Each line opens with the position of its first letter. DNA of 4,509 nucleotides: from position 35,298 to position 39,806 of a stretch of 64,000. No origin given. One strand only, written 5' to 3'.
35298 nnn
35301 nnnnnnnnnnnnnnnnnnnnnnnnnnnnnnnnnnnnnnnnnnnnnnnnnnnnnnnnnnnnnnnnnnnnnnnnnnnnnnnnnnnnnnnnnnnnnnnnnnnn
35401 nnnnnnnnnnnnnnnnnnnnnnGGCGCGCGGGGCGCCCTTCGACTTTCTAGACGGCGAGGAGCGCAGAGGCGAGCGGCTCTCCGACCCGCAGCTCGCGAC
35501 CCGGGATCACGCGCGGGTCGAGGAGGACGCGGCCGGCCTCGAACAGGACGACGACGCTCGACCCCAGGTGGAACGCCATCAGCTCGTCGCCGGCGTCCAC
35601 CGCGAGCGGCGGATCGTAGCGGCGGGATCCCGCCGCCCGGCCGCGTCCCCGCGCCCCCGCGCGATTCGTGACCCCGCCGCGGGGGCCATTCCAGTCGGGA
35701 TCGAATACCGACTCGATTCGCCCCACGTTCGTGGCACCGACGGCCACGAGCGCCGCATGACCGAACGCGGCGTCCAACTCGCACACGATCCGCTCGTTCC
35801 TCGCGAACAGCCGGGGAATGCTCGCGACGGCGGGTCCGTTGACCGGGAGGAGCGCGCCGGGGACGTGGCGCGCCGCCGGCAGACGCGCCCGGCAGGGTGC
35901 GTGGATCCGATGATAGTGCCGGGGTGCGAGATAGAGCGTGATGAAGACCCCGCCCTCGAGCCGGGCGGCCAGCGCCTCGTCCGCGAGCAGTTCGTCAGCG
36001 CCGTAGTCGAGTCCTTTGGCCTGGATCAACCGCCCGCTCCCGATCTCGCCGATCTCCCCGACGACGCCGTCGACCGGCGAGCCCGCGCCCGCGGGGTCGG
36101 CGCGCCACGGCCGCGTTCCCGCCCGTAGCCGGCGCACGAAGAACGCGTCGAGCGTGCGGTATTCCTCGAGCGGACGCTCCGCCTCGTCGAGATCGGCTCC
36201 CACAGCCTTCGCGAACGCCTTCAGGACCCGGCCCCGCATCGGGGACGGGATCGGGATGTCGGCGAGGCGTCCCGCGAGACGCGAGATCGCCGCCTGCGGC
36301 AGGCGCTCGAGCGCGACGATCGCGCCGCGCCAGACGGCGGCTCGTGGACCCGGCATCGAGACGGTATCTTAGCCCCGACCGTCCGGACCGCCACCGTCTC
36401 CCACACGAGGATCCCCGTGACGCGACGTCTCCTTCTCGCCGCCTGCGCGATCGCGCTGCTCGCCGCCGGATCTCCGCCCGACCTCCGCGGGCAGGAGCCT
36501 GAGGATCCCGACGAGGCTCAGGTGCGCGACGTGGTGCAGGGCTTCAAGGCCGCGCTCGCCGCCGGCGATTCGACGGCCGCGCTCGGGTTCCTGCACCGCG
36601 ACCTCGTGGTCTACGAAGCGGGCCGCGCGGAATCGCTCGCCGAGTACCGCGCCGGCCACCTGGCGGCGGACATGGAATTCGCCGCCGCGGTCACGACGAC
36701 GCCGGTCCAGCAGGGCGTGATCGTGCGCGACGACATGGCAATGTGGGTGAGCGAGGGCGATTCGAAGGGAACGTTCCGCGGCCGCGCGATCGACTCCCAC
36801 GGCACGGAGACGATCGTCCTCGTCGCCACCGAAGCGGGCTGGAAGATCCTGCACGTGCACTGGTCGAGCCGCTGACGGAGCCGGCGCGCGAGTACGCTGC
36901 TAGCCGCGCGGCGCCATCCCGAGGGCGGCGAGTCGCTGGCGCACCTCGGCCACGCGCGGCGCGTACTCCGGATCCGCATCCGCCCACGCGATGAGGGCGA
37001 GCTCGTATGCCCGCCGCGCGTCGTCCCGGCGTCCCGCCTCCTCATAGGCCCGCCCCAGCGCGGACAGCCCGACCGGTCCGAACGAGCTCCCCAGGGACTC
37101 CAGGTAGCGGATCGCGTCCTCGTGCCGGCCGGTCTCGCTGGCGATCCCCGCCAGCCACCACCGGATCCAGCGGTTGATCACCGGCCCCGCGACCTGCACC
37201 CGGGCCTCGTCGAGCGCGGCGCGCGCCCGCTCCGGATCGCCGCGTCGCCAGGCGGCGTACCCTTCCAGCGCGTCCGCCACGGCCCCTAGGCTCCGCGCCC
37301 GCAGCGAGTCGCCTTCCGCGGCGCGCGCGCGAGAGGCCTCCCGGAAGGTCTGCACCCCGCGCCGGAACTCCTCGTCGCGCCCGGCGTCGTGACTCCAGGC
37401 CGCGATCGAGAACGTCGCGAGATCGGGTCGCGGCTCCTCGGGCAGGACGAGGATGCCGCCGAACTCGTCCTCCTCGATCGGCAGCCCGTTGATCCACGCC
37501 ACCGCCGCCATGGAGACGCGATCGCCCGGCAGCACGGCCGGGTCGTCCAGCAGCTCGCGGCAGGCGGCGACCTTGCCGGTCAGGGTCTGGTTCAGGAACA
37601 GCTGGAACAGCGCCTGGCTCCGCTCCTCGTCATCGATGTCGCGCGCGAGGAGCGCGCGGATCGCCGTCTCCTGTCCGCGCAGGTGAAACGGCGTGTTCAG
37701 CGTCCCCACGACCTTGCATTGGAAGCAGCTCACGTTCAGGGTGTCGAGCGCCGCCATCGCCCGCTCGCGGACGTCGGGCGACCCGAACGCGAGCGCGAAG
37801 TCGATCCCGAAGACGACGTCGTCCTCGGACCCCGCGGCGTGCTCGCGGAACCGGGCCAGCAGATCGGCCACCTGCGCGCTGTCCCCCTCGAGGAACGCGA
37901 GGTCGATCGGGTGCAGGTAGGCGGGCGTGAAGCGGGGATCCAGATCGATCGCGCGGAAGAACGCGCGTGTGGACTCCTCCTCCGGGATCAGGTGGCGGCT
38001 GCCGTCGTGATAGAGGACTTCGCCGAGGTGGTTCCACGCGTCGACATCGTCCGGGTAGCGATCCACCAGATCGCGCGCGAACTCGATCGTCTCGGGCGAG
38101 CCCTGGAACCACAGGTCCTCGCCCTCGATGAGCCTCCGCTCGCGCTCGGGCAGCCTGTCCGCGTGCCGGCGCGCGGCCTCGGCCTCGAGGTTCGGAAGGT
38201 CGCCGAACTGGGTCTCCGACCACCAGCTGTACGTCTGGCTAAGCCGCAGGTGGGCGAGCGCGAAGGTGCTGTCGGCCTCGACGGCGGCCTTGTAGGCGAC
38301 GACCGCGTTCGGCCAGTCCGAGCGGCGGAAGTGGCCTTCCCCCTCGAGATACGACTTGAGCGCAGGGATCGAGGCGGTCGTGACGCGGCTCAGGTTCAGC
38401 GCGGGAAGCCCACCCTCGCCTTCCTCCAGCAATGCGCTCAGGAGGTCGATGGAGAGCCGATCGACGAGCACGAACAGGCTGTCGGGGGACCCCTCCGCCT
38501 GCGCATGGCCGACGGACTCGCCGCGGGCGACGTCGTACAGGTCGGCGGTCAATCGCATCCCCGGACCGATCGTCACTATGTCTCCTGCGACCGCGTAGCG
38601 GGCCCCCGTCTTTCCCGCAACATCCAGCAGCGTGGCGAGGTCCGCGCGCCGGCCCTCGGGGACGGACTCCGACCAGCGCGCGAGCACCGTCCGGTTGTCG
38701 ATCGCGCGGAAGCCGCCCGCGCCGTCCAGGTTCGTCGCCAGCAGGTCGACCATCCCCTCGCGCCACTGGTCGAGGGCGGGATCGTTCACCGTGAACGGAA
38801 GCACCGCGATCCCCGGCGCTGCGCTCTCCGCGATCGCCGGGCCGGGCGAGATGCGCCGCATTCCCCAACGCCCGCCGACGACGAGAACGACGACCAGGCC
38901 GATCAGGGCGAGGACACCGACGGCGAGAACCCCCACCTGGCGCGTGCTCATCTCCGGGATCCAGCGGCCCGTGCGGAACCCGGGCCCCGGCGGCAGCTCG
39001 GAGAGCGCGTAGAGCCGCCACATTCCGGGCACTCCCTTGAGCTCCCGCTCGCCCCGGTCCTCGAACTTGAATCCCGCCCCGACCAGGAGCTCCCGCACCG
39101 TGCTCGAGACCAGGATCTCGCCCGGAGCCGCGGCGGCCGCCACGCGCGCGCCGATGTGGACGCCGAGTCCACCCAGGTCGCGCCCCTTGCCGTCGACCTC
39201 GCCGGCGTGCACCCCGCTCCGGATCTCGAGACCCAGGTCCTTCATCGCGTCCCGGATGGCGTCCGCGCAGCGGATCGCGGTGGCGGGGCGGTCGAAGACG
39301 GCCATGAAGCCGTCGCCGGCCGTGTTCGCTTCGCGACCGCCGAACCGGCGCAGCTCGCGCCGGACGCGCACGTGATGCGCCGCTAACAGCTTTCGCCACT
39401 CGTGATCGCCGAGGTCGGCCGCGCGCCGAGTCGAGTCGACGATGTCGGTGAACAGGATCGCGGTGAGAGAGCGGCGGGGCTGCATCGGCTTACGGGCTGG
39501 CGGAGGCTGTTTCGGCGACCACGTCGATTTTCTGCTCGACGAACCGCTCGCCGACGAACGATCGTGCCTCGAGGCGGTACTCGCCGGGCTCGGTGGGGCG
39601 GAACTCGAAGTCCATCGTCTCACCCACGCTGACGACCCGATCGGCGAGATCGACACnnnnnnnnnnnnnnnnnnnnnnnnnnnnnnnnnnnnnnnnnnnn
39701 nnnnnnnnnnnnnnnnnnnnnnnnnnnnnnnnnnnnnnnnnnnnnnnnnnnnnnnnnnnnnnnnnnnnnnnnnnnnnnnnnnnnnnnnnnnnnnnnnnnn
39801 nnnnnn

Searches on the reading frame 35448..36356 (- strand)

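Call 52: search_protein_families(library=pfam, proteins=[window:35448-36356:-], max_evalue=0.0001)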
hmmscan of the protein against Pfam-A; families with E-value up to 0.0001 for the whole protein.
window:35448-36356:- (302 aa): 1 family
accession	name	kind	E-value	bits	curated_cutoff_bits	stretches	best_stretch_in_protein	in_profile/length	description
PF02666.20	PS_Dcarbxylase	-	5.6e-52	176.7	22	1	70-296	2-197/198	Phosphatidylserine decarboxylase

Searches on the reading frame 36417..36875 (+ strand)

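Call 52: search_protein_families(library=pfam, proteins=[window:36417-36875:+], max_evalue=0.0001)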
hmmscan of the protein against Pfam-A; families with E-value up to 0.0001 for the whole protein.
window:36417-36875:+ (152 aa): 2 families
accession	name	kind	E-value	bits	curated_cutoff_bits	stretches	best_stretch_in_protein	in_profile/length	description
PF13474.12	SnoaL_3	-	3.9e-07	30.9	22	1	36-150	1-117/121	SnoaL-like domain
PF14534.12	DUF4440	-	1.5e-06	29.1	25.2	1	36-144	1-107/107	Domain of unknown function (DUF4440)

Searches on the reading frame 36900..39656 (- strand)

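Call 52: search_protein_families(library=pfam, proteins=[window:36900-39656:-], max_evalue=0.0001)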
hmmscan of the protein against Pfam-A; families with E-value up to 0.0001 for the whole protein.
window:36900-39656:- (918 aa): 10 families
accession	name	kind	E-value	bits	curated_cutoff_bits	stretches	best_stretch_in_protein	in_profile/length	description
PF00211.25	Guanylate_cyc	-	5.3e-13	49.4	21.9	1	65-218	9-181/183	Adenylate and Guanylate cyclase catalytic domain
PF14559.12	TPR_19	-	4.9e-10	40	25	0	803-855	2-51/68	Tetratricopeptide repeat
PF07719.23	TPR_2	-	2.1e-09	37.2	27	0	863-888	3-28/34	Tetratricopeptide repeat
PF13432.12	TPR_16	-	2.4e-08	34.7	32.7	0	798-853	3-55/65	Tetratricopeptide repeat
PF13428.12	TPR_14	-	2.7e-08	34.2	23.5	0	864-893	4-33/44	Tetratricopeptide repeat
PF09976.15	TPR_21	-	1.2e-06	28.9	25.5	1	793-892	77-177/193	Tetratricopeptide repeat-like domain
PF13431.12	TPR_17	-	2.1e-05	24.9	24.4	0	529-552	4-27/34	Tetratricopeptide repeat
PF13414.12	TPR_11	-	3.6e-05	23.8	26.8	0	443-476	5-38/42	TPR repeat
PF13174.12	TPR_6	-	5.9e-05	23.9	26.3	0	867-885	6-24/33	Tetratricopeptide repeat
PF00515.34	TPR_1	-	9.3e-05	22.5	27.8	0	864-888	4-28/34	Tetratricopeptide repeat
